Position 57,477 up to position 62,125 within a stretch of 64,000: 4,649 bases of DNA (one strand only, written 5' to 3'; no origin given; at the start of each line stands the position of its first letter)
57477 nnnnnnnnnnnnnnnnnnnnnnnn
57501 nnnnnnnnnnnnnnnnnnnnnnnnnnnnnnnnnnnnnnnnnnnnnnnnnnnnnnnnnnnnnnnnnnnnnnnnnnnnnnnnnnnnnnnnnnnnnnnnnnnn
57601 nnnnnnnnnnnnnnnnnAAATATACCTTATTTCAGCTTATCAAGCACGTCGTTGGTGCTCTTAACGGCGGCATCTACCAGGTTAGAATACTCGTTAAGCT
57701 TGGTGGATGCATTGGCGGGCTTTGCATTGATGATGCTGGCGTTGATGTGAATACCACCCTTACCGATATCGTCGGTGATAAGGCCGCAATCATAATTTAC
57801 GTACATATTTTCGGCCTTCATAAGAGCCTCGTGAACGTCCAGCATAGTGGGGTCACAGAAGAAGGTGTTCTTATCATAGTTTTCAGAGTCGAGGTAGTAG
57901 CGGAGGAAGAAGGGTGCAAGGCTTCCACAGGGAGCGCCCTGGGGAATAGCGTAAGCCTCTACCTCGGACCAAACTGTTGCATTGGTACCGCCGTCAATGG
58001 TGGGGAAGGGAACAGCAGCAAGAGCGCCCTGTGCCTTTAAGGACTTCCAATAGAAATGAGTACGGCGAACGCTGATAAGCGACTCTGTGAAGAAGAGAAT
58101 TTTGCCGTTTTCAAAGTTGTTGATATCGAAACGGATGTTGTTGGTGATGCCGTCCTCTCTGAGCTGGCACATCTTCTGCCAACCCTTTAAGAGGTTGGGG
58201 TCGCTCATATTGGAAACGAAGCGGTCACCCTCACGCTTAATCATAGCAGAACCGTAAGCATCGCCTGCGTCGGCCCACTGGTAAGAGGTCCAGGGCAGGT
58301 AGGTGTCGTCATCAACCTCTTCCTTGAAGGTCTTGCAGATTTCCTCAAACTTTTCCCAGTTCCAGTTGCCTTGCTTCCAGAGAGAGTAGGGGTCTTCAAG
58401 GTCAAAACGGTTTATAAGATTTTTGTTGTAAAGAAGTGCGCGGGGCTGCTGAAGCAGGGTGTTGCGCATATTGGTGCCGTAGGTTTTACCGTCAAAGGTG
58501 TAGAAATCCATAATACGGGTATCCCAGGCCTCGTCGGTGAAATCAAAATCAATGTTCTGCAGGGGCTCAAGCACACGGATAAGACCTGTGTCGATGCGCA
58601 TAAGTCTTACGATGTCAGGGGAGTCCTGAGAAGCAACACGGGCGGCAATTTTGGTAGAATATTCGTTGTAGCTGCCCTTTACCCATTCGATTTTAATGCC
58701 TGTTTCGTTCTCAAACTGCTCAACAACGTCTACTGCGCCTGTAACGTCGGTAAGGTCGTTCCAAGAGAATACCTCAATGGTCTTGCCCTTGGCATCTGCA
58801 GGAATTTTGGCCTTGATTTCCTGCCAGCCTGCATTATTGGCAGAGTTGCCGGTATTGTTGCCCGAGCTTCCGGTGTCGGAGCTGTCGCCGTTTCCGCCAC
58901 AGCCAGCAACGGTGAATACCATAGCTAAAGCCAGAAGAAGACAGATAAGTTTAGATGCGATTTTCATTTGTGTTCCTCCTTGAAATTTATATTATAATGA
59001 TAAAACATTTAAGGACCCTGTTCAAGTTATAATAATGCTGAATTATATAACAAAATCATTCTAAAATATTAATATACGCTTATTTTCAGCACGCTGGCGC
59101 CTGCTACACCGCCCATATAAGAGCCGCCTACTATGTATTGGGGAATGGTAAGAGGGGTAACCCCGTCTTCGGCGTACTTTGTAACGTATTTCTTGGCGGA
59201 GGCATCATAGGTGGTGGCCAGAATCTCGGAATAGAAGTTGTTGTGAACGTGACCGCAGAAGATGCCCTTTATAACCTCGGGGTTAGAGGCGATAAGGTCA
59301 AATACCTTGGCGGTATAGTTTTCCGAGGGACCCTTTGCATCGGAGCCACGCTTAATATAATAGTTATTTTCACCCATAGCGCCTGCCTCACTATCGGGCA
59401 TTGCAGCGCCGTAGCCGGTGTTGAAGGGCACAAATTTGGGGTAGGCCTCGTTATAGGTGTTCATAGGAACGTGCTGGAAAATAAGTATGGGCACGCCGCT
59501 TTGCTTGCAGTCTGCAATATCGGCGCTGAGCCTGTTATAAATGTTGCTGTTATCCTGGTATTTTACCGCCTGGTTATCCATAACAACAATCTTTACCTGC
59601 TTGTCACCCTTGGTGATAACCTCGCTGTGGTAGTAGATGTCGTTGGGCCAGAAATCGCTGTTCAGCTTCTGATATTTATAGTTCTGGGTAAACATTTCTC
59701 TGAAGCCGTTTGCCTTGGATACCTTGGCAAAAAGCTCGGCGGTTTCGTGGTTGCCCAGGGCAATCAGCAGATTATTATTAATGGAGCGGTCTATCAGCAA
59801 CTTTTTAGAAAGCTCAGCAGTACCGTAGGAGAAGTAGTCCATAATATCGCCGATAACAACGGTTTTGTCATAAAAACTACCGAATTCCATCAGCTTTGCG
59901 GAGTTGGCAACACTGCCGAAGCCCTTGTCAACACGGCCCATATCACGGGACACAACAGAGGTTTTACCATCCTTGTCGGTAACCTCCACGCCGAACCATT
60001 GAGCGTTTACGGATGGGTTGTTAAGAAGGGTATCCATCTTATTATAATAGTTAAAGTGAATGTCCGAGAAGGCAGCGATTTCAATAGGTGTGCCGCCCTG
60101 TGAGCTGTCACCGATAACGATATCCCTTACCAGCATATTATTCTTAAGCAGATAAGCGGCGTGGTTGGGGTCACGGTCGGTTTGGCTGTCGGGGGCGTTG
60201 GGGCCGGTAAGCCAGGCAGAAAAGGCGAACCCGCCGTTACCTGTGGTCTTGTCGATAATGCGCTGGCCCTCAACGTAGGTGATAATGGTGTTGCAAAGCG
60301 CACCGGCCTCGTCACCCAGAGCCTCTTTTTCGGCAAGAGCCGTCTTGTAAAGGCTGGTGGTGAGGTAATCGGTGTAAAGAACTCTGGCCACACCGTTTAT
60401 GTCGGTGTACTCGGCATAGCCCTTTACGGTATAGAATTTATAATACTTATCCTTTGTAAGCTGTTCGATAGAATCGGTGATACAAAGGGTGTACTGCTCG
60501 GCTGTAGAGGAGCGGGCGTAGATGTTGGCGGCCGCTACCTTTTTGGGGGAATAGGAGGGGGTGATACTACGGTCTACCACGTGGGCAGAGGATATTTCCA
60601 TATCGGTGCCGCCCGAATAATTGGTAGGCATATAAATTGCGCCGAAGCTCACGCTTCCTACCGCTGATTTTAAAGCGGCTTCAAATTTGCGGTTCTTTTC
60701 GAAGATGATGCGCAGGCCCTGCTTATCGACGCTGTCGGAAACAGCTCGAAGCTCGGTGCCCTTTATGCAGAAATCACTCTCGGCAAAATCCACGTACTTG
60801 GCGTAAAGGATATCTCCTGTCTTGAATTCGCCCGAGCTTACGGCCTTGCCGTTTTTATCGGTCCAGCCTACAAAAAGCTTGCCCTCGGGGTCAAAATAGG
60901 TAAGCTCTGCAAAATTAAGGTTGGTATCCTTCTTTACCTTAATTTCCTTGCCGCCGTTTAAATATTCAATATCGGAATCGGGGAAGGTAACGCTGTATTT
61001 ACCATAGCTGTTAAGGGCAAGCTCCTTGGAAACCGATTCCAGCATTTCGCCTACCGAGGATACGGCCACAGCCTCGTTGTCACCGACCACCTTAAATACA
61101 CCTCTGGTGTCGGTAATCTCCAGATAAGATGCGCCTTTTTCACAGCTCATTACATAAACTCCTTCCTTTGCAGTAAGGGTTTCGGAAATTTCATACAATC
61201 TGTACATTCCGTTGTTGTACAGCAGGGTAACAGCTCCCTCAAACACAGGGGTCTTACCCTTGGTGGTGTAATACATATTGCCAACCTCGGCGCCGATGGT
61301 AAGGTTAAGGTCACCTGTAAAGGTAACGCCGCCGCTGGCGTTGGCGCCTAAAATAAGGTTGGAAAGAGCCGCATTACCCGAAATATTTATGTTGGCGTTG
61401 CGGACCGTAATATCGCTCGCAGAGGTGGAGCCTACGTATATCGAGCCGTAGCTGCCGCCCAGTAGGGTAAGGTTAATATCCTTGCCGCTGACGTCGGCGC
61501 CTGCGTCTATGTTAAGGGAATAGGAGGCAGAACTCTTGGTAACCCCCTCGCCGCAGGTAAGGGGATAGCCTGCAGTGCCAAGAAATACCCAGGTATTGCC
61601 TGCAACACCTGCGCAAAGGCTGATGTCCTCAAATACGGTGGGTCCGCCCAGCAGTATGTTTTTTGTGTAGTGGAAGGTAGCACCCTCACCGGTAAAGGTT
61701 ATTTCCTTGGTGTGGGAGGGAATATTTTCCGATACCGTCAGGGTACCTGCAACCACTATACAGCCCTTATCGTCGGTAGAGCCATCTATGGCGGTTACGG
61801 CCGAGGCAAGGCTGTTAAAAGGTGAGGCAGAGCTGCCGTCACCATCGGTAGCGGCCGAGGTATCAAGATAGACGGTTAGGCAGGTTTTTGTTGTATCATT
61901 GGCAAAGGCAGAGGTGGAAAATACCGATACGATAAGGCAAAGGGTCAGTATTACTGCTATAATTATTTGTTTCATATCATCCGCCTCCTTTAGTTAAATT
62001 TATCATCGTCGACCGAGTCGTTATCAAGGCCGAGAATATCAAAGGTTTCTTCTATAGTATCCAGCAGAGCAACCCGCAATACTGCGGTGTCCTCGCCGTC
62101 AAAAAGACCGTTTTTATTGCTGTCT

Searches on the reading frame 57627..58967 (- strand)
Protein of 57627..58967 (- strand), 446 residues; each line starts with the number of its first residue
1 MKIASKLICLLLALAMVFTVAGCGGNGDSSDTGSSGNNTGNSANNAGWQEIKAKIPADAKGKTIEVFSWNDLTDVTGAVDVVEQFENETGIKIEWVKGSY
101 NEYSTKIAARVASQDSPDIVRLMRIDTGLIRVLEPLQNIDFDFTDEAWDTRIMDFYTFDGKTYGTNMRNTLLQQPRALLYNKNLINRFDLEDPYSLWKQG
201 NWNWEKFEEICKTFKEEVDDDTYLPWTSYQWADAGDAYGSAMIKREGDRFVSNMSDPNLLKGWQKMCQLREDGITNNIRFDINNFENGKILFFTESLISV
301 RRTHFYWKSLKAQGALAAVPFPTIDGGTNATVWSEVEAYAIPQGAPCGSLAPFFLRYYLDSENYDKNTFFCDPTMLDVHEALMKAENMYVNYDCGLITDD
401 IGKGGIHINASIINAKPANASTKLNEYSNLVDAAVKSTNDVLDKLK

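Call 7: search_protein_families(library=pfam, proteins=[window:57627-58967:-])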
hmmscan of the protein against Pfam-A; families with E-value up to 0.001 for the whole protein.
window:57627-58967:- (446 aa): 2 families
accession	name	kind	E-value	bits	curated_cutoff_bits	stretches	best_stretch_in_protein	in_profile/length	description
PF13416.11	SBP_bac_8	-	4.1e-13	50.2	27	1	81-364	2-249/279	Bacterial extracellular solute-binding protein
PF01547.30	SBP_bac_1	-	1.3e-11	45.5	26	1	72-345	4-287/307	Bacterial extracellular solute-binding protein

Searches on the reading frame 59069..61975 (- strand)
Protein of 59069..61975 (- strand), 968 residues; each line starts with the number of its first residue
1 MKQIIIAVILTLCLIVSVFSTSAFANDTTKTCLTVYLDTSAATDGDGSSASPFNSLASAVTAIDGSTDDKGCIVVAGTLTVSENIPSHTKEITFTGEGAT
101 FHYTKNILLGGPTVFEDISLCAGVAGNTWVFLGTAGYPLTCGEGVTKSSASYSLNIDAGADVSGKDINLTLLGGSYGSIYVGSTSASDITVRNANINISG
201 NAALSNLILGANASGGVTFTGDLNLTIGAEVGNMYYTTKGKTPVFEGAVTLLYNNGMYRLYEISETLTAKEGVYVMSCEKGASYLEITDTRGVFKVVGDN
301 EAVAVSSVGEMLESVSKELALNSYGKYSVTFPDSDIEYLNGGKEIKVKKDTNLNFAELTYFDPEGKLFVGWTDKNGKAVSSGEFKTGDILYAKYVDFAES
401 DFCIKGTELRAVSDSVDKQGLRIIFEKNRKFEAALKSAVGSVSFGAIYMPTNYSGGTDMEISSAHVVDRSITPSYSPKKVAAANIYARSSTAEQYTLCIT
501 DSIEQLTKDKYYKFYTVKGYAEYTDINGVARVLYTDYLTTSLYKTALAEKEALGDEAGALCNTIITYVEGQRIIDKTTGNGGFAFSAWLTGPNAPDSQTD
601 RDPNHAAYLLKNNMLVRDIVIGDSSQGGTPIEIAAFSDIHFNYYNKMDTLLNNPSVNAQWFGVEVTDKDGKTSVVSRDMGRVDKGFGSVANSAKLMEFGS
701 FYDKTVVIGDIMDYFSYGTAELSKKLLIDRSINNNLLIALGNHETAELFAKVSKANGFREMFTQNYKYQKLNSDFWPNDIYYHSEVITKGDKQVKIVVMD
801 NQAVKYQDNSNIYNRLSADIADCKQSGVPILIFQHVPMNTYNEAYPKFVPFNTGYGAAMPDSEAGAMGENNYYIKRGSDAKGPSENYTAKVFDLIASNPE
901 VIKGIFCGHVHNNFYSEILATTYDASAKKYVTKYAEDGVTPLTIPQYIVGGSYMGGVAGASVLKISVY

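Call 7: search_protein_families(library=pfam, proteins=[window:59069-61975:-])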
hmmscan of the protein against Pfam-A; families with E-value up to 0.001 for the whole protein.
window:59069-61975:- (968 aa): 1 family
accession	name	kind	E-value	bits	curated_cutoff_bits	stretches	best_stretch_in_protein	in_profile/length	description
PF00149.33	Metallophos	-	7.8e-07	30.2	21.5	1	633-912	3-190/191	Calcineurin-like phosphoesterase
